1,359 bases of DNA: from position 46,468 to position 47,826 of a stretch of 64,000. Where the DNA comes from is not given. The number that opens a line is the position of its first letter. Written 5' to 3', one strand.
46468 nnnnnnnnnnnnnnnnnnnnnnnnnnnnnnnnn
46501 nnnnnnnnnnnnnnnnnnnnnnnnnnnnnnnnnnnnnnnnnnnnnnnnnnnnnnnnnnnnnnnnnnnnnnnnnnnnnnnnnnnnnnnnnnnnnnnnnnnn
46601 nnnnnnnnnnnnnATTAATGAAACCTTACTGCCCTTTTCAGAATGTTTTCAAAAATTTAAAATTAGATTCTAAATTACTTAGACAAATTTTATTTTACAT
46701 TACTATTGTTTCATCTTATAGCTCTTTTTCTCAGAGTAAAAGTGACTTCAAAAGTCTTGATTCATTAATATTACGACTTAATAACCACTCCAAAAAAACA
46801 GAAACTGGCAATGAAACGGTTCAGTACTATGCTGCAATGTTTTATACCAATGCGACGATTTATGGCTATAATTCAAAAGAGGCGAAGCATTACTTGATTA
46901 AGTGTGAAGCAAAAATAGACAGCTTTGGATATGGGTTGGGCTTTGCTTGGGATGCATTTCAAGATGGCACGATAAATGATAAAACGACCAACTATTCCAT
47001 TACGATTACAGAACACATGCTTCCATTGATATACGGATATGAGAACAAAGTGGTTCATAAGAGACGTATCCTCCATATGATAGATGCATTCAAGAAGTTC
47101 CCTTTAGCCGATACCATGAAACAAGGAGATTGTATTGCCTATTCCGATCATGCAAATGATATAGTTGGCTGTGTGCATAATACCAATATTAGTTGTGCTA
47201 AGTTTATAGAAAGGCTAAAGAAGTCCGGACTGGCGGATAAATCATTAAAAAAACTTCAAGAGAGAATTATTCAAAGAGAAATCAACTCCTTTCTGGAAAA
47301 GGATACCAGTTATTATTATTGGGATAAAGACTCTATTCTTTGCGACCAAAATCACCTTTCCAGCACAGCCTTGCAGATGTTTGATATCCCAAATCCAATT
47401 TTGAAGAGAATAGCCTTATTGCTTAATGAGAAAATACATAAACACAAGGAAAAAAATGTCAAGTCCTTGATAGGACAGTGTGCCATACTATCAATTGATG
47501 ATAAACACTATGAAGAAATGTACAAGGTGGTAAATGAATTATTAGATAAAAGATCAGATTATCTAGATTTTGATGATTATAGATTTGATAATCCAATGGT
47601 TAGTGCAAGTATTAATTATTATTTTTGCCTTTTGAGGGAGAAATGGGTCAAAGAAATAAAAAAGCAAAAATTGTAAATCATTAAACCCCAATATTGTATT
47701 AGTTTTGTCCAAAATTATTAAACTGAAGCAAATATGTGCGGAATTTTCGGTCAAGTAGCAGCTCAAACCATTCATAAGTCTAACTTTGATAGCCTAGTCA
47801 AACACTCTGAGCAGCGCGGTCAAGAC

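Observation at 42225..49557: Two parallel sugar amidotransferase systems, one a GATase-II::WbpG-like fusion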

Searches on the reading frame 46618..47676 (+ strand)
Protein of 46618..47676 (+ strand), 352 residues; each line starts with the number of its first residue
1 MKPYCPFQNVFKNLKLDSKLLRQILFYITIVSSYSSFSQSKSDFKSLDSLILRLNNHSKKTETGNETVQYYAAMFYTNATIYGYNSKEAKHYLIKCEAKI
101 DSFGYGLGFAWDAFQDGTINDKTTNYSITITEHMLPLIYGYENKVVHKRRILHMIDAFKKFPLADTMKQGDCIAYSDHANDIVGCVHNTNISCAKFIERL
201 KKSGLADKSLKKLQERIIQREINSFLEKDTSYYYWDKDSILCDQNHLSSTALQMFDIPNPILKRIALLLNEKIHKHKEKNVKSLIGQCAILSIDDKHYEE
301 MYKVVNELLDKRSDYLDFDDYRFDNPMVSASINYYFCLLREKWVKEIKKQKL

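Call 3: search_protein_families(library=pfam, proteins=[window:46618-47676:+], max_evalue=0.01)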
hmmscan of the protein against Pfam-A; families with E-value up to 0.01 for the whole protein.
window:46618-47676:+ (352 aa): 0 families

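Call 4: search_protein_families(library=ncbifam, proteins=[window:46618-47676:+], max_evalue=0.01)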
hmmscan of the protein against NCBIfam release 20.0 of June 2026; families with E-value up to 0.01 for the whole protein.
window:46618-47676:+ (352 aa): 0 families

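Call 43: search_protein_families(library=pfam, proteins=[window:46618-47676:+], max_evalue=0.001)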
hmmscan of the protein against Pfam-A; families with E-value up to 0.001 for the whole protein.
window:46618-47676:+ (352 aa): 0 families
